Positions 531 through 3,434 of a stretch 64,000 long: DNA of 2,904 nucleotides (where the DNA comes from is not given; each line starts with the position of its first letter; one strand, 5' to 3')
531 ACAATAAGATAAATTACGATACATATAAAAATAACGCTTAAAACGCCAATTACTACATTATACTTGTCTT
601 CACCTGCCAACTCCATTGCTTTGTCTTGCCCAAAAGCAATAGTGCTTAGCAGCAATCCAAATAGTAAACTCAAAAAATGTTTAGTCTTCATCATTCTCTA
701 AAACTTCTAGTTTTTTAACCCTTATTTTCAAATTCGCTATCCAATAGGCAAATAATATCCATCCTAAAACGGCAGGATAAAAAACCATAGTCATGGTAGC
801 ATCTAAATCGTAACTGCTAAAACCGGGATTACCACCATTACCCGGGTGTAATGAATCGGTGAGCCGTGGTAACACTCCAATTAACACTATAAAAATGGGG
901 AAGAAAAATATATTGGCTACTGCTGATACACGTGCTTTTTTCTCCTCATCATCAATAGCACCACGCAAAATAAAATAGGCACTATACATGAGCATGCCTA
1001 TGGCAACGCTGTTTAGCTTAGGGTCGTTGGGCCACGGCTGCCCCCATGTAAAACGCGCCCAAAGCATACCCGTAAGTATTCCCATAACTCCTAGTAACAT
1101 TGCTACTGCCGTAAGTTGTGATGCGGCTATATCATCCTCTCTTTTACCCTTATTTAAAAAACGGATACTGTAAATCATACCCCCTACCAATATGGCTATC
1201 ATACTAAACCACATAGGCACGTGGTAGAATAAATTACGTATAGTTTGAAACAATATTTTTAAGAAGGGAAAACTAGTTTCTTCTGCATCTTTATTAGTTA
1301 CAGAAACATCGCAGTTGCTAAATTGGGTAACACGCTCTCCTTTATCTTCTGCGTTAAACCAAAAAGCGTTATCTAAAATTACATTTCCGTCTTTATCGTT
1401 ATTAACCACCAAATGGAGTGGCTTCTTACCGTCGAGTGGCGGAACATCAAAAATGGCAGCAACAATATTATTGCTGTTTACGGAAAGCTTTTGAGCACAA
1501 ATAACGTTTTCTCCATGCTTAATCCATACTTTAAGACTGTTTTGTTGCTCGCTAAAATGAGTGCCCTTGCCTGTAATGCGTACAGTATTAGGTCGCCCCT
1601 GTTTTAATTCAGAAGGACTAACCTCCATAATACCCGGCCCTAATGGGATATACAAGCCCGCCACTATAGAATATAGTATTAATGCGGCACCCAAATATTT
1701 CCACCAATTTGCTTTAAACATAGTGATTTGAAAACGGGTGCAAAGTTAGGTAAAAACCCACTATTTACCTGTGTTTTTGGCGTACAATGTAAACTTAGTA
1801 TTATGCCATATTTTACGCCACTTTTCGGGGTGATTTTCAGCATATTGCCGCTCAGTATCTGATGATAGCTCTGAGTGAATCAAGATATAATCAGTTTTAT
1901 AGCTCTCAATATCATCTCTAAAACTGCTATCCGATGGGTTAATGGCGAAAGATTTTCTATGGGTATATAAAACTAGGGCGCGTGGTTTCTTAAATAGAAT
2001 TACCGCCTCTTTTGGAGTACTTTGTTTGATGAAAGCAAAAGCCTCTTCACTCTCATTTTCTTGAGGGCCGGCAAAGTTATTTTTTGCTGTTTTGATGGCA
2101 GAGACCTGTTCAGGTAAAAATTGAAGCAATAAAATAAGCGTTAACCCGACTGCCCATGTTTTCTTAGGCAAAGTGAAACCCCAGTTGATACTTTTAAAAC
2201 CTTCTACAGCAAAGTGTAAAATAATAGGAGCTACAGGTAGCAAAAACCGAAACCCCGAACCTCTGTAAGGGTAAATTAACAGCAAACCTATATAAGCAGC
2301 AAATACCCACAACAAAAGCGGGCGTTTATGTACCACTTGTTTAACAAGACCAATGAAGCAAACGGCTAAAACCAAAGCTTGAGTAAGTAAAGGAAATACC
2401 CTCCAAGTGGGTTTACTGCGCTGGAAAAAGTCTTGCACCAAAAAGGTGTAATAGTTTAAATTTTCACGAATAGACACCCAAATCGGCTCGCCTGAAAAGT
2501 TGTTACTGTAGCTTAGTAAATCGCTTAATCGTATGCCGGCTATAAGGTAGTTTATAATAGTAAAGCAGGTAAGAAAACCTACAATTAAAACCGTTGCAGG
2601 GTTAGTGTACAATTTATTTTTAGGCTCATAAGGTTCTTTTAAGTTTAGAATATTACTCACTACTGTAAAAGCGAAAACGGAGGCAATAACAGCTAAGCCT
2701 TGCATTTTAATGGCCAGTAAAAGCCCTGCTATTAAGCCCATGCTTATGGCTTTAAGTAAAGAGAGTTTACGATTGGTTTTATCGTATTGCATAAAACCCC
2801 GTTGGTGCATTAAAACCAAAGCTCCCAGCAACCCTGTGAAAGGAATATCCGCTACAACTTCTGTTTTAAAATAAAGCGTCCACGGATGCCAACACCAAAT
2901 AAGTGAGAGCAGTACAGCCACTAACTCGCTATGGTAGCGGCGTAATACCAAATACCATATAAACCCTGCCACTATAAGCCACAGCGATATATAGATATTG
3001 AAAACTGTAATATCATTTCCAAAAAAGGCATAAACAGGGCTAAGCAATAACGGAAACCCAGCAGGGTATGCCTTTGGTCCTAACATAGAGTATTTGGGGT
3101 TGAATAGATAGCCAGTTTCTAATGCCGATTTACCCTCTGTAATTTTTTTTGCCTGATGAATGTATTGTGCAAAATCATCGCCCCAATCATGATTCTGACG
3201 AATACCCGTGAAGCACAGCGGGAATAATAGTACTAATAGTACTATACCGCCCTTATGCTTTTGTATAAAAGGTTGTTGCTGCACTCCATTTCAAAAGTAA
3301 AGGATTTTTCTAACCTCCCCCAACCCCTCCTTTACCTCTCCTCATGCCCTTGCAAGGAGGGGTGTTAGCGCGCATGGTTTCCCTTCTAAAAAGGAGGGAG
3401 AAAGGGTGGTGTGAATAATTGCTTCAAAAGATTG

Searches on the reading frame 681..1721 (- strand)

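Call 64: search_protein_families(library=pfam, proteins=[window:681-1721:-], max_evalue=0.00001)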
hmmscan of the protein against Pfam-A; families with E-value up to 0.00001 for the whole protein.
window:681-1721:- (346 aa): 1 family
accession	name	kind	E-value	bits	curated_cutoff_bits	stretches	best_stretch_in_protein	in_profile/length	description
PF01578.25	Cytochrom_C_asm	-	1.1e-14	55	29.9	1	162-277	70-198/212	Cytochrome C assembly protein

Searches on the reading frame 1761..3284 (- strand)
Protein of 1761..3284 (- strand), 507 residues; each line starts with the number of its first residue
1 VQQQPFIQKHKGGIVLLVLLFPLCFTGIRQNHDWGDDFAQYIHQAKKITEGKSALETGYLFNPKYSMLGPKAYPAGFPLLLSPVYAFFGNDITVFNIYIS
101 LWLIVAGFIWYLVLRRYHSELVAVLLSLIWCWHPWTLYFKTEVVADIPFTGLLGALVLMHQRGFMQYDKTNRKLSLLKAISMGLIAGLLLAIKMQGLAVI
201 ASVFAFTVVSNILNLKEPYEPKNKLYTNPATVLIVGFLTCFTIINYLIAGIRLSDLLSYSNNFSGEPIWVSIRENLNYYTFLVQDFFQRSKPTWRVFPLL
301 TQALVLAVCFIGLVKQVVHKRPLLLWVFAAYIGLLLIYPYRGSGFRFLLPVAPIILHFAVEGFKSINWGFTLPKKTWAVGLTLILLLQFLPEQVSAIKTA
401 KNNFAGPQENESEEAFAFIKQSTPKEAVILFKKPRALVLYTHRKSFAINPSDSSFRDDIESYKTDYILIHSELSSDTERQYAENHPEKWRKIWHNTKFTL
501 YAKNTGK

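Call 64: search_protein_families(library=pfam, proteins=[window:1761-3284:-], max_evalue=0.00001)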
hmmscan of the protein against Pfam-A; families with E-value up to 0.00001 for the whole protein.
window:1761-3284:- (507 aa): 1 family
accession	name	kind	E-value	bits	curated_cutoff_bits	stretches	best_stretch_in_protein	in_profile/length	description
PF10131.15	PTPS_related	-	1.1e-06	27.9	26.4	1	79-213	10-140/621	6-pyruvoyl-tetrahydropterin synthase related domain; membrane protein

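Call 90: search_protein_families(library=ncbifam, proteins=[window:1761-3284:-], max_evalue=0.001)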
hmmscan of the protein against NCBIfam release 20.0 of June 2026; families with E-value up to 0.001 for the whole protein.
window:1761-3284:- (507 aa): 1 family
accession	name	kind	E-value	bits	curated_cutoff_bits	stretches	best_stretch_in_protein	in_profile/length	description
NF047440.1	LA3751_2_3_fam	subfamily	9.1e-07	28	200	1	72-402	80-391/460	LA_3751/LA_3752 family putative glycosyltransferase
